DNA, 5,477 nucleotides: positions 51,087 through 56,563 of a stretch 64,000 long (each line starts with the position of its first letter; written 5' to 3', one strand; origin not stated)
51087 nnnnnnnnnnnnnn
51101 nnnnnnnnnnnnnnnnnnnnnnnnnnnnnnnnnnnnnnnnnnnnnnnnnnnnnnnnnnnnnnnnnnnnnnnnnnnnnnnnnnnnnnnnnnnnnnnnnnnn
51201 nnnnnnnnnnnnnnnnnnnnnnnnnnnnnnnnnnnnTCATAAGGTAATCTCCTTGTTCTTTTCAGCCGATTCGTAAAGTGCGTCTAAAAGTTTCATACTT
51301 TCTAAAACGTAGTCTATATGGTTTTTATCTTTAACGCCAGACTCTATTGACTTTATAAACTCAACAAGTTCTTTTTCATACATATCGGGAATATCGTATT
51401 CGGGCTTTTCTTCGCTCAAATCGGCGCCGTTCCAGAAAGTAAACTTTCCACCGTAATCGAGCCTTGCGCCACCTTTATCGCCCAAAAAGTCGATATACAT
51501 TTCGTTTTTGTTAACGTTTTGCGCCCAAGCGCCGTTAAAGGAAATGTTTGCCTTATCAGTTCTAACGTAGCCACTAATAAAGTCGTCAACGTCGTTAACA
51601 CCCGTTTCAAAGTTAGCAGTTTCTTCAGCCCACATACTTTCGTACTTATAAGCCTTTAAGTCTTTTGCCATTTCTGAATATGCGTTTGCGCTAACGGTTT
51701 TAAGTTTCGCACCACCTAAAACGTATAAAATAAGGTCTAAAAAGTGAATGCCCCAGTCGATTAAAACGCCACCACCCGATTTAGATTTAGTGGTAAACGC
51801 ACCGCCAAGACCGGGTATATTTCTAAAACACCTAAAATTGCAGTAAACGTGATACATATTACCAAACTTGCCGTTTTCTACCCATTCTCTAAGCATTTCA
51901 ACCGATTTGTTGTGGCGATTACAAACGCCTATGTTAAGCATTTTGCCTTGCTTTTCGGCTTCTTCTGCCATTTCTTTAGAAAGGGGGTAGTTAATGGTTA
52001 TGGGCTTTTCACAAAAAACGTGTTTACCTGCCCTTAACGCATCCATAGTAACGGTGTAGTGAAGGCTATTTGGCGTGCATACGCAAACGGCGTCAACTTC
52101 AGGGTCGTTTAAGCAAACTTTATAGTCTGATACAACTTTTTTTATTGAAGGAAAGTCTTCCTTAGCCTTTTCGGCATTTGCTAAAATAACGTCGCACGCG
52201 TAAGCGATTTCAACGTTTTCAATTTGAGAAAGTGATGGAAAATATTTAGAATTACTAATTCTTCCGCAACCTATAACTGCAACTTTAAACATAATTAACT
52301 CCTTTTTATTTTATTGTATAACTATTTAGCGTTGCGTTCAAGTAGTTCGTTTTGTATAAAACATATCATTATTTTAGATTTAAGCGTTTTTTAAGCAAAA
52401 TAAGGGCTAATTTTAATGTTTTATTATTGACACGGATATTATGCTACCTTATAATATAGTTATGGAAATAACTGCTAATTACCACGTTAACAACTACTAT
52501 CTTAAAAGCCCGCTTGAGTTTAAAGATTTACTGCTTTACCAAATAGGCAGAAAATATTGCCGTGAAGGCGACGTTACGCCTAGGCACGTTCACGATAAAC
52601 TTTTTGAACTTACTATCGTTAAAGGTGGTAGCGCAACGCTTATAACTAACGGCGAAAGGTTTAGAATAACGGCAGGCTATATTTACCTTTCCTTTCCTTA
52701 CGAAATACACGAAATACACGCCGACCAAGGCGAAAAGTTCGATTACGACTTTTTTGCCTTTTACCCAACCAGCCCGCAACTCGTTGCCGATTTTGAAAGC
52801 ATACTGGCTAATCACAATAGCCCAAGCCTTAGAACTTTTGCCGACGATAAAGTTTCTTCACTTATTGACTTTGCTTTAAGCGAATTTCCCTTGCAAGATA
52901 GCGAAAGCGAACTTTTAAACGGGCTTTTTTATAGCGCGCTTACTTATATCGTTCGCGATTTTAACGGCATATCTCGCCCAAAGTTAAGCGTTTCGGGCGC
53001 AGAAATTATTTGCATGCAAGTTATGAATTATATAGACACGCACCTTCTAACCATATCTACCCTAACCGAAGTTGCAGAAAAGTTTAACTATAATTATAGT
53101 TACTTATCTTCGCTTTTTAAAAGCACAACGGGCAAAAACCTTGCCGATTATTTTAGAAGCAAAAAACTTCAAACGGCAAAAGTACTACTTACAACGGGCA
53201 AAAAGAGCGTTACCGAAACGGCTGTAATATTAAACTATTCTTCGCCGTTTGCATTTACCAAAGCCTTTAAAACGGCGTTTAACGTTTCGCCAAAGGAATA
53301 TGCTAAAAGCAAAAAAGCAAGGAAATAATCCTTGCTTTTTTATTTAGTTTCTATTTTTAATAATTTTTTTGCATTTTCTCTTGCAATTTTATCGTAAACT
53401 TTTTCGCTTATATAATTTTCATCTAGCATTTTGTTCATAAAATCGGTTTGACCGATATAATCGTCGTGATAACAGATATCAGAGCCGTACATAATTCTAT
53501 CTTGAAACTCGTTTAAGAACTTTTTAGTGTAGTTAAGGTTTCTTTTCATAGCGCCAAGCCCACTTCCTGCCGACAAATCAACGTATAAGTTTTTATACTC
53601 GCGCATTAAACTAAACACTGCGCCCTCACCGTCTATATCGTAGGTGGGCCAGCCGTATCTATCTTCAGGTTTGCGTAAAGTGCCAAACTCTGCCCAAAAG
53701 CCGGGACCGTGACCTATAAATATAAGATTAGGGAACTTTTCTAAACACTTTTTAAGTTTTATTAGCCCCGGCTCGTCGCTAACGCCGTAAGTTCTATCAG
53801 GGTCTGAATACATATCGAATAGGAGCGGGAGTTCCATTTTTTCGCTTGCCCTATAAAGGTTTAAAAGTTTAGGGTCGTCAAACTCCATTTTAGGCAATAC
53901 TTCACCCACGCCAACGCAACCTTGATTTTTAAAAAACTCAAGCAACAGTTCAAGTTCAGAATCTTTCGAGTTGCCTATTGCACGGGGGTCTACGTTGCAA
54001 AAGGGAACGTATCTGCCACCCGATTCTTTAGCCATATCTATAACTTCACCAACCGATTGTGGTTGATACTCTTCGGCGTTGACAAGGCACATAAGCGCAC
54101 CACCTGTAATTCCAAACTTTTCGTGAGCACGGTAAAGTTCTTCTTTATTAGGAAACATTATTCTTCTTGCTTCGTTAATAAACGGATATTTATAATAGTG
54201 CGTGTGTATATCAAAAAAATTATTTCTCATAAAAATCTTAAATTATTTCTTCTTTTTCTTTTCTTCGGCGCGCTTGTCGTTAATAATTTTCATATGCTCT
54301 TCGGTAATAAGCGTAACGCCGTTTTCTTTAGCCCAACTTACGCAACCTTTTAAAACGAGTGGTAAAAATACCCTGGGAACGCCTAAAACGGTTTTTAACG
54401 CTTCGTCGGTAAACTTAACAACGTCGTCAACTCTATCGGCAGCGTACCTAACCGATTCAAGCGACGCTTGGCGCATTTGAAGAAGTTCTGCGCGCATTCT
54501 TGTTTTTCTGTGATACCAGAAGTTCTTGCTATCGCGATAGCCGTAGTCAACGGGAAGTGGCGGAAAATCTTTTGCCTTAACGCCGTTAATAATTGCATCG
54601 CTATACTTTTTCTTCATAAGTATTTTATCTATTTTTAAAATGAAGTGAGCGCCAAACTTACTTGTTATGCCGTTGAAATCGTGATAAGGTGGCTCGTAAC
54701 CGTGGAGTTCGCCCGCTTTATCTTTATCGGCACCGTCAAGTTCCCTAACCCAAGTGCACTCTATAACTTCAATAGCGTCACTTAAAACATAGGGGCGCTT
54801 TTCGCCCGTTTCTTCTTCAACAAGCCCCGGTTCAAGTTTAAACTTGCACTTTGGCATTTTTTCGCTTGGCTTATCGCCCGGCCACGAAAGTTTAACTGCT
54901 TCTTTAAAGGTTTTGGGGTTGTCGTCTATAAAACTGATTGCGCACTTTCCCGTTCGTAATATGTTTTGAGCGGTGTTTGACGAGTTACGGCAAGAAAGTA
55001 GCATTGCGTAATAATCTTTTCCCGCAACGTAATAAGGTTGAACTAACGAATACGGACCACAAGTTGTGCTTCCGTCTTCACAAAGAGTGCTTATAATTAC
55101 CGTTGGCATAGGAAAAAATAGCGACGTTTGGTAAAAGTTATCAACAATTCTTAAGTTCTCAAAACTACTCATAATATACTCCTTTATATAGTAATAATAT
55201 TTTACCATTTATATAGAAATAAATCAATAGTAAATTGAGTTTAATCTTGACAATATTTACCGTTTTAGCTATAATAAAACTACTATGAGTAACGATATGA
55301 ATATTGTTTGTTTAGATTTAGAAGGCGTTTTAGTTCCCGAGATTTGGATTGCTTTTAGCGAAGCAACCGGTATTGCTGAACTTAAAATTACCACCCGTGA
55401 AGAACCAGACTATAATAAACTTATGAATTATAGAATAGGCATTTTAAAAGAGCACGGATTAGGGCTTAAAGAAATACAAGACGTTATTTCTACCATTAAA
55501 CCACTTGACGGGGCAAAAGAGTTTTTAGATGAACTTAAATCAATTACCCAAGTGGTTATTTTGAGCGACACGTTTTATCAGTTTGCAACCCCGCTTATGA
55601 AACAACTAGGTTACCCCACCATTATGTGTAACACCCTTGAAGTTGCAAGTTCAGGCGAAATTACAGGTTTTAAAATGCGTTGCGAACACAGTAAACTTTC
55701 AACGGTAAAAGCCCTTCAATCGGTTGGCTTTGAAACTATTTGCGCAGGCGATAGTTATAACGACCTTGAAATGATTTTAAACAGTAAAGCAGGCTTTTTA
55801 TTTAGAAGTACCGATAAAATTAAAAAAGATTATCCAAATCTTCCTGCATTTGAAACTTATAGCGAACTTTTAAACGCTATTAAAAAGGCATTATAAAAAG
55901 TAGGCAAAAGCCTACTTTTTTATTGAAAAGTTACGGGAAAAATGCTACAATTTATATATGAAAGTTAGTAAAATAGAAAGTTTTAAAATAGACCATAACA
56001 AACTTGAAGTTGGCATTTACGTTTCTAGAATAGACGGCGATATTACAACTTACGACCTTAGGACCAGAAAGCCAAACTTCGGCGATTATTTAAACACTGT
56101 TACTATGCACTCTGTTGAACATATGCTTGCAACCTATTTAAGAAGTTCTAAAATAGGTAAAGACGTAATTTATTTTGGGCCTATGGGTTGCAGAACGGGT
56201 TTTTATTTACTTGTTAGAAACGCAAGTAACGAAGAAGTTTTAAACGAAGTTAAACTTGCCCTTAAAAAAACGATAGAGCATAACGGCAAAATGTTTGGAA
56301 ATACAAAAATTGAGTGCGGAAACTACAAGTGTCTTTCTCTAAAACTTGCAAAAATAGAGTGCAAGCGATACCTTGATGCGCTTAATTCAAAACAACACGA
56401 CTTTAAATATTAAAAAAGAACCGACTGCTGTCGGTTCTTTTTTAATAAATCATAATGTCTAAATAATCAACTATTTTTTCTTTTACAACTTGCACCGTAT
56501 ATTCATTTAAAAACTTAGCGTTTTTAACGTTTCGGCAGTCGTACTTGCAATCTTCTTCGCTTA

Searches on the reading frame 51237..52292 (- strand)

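Call 9: search_protein_families(library=pfam, proteins=[window:51237-52292:-])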
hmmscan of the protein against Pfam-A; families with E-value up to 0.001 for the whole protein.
window:51237-52292:- (351 aa): 3 families
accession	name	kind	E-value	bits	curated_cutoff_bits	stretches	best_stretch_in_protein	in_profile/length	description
PF01408.29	GFO_IDH_MocA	-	1.5e-28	100.3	24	1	2-122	1-119/120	Oxidoreductase family, NAD-binding Rossmann fold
PF22725.1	GFO_IDH_MocA_C3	-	2.9e-16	60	27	1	133-276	3-123/124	GFO/IDH/MocA C-terminal domain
PF02894.22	GFO_IDH_MocA_C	-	9.5e-16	58.7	22.9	1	135-351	1-218/218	Oxidoreductase family, C-terminal alpha/beta domain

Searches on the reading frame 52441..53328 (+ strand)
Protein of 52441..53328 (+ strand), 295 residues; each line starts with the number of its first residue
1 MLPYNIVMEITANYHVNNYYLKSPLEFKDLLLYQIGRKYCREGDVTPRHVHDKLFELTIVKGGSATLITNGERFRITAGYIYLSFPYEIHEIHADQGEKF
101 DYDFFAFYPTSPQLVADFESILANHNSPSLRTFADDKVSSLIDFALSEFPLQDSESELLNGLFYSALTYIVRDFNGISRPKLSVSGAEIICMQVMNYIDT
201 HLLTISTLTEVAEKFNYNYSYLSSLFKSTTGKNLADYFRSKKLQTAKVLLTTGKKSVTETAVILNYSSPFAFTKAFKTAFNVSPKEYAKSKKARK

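Call 9: search_protein_families(library=pfam, proteins=[window:52441-53328:+])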
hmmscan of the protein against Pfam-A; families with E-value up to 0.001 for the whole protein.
window:52441-53328:+ (295 aa): 4 families
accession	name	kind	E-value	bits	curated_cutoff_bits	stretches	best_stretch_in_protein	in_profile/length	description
PF12833.13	HTH_18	-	2.3e-16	60.3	33.6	1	212-289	2-79/80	Helix-turn-helix domain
PF00165.29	HTH_AraC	-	8.7e-13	48.5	26.6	2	252-287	6-40/42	Bacterial regulatory helix-turn-helix proteins, AraC family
PF02311.25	AraC_binding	-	3.5e-11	43.4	21.1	1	35-165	5-133/135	AraC-like ligand binding domain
PF07883.17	Cupin_2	-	0.00023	21.2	27.2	1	43-96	8-60/70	Cupin domain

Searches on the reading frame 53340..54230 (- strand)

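Call 5: search_protein_families(library=pfam, proteins=[window:53340-54230:-])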
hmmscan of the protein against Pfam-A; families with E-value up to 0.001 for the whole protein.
window:53340-54230:- (296 aa): 2 families
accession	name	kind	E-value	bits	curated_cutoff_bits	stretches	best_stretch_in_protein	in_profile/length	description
PF04909.20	Amidohydro_2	-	1.1e-11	45.4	26.4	1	7-292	2-288/289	Amidohydrolase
PF01026.27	TatD_DNase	-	0.00074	19.4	27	0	6-111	1-92/253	TatD related DNase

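Call 10: search_protein_families(library=ncbifam, proteins=[window:53340-54230:-], max_evalue=0.01)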
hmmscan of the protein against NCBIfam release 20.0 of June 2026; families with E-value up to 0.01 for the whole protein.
window:53340-54230:- (296 aa): 0 families

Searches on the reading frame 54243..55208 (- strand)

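Call 5: search_protein_families(library=pfam, proteins=[window:54243-55208:-])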
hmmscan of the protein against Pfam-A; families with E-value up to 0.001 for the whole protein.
window:54243-55208:- (321 aa): 1 family
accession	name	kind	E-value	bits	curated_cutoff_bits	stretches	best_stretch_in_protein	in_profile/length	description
PF01613.24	Flavin_Reduct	-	2.1e-05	25.1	27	1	32-161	4-120/153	Flavin reductase like domain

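Call 10: search_protein_families(library=ncbifam, proteins=[window:54243-55208:-], max_evalue=0.01)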
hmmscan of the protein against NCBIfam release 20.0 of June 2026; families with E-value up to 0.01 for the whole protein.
window:54243-55208:- (321 aa): 0 families

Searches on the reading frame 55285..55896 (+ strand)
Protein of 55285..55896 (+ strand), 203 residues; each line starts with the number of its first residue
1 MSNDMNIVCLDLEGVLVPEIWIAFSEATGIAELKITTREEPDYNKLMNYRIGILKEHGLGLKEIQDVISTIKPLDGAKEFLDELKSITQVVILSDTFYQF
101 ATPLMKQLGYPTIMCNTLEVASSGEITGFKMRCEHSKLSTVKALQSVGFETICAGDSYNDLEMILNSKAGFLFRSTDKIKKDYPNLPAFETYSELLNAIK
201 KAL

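Call 9: search_protein_families(library=pfam, proteins=[window:55285-55896:+])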
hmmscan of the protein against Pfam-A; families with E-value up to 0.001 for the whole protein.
window:55285-55896:+ (203 aa): 2 families
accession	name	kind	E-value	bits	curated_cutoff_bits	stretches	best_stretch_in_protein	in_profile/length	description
PF00702.32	Hydrolase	-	1.6e-09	38.8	26.4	1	46-164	54-187/191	haloacid dehalogenase-like hydrolase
PF12710.13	HAD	-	5.3e-07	30.7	27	1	72-163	87-187/189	haloacid dehalogenase-like hydrolase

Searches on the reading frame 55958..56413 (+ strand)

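Call 9: search_protein_families(library=pfam, proteins=[window:55958-56413:+])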
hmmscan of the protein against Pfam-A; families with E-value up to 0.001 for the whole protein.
window:55958-56413:+ (151 aa): 1 family
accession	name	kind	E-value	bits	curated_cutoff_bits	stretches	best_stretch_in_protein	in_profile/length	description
PF02664.20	LuxS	-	1e-44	152.4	27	1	5-144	1-150/154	S-Ribosylhomocysteinase (LuxS)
